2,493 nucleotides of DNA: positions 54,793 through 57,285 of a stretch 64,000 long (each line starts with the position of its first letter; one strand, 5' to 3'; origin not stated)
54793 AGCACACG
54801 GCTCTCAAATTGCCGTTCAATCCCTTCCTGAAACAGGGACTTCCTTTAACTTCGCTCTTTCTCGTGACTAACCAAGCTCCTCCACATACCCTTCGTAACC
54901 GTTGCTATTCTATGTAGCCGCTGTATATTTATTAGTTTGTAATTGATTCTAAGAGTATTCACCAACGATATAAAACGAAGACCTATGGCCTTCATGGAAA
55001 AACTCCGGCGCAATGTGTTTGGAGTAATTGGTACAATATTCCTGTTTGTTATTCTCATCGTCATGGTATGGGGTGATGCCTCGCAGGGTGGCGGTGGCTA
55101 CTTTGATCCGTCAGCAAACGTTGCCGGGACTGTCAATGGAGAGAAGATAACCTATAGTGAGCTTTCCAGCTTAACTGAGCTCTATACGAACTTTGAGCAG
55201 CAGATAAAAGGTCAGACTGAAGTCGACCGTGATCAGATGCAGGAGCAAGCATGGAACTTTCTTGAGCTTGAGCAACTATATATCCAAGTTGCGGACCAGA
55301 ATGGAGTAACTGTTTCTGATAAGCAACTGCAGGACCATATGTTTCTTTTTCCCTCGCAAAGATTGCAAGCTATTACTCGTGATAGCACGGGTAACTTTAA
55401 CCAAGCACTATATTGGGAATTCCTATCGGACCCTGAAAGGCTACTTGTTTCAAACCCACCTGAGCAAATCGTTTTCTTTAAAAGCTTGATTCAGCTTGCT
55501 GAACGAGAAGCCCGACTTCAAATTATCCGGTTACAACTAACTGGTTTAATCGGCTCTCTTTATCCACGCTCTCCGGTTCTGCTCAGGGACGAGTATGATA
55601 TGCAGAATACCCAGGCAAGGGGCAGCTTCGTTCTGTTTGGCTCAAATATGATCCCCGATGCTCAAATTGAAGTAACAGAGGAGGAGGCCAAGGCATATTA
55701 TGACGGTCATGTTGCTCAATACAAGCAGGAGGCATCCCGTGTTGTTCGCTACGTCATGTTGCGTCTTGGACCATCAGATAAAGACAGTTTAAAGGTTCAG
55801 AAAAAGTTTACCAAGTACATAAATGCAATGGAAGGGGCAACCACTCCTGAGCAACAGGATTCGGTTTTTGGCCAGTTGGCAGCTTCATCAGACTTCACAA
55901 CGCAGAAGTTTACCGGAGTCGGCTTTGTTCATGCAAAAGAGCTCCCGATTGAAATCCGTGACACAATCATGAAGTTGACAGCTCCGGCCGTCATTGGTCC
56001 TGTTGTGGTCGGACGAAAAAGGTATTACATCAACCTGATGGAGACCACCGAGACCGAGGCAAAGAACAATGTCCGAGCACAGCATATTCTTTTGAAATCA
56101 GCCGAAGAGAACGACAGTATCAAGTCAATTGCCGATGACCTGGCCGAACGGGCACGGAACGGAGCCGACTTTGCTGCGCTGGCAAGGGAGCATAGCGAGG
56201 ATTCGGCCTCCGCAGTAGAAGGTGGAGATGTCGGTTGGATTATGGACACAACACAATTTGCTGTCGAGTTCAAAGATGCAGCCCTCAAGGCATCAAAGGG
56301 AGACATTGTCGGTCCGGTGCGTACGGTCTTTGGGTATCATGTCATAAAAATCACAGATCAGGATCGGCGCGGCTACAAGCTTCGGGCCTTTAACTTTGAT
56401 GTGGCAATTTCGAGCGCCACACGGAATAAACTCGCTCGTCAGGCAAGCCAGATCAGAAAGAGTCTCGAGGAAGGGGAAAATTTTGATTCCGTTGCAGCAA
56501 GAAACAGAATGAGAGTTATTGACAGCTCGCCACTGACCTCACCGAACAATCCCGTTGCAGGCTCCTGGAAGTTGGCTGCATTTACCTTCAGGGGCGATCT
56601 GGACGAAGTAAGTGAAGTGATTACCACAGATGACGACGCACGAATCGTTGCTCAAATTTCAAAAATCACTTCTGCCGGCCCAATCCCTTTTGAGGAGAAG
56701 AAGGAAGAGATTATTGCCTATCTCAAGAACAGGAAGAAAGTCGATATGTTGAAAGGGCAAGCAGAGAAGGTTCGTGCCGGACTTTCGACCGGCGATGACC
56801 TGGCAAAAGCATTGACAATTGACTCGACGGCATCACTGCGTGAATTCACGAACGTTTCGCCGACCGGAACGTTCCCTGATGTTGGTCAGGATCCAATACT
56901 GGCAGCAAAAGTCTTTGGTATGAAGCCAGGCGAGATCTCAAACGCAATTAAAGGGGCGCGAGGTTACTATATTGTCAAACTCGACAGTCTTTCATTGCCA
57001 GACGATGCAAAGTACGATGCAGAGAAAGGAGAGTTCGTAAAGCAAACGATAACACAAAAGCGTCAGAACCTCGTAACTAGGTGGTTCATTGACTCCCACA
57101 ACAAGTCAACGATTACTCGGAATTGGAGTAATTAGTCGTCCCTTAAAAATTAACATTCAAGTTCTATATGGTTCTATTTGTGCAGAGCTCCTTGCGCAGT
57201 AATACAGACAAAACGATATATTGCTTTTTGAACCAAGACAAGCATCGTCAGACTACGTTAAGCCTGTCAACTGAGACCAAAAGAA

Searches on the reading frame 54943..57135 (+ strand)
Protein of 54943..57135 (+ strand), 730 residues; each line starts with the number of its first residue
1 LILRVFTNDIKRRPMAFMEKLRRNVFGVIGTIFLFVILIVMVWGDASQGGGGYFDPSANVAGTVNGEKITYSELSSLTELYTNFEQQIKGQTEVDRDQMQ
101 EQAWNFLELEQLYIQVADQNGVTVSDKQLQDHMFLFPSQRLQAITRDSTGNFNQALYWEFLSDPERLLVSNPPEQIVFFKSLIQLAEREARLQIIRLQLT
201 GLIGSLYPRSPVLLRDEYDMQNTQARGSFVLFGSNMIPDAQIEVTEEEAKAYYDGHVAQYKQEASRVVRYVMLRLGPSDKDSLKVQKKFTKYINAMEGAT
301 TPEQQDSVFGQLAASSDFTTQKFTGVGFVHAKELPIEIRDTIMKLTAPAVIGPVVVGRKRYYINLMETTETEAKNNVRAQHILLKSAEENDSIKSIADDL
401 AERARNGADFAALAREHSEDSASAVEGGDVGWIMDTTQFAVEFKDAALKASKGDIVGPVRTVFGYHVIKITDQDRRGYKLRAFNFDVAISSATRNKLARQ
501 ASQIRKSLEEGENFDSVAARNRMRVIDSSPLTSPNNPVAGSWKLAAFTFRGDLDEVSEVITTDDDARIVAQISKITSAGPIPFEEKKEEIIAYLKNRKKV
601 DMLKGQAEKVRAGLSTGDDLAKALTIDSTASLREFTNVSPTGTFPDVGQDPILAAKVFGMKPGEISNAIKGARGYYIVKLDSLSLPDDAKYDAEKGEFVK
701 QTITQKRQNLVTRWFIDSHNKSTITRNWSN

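Call 55: search_protein_families(library=pfam, proteins=[window:54943-57135:+], max_evalue=0.00001)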
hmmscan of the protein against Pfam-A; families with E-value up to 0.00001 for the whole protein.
window:54943-57135:+ (730 aa): 5 families
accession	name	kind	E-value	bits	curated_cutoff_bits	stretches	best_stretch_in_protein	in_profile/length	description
PF00639.27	Rotamase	-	2.5e-31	108.9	21.7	1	381-472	1-97/97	PPIC-type PPIASE domain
PF13616.12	Rotamase_3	-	7.4e-30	104.3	22.5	1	369-473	7-115/116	PPIC-type PPIASE domain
PF13145.12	Rotamase_2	-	5.5e-26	92.2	27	3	244-370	1-110/121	PPIC-type PPIASE domain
PF13623.11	SurA_N_2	-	8.3e-21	74.8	28.5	1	18-161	1-145/145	SurA-like N-terminal domain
PF13624.11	SurA_N_3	-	1.4e-14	54.7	27.2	1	18-162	2-139/162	SurA-like N-terminal domain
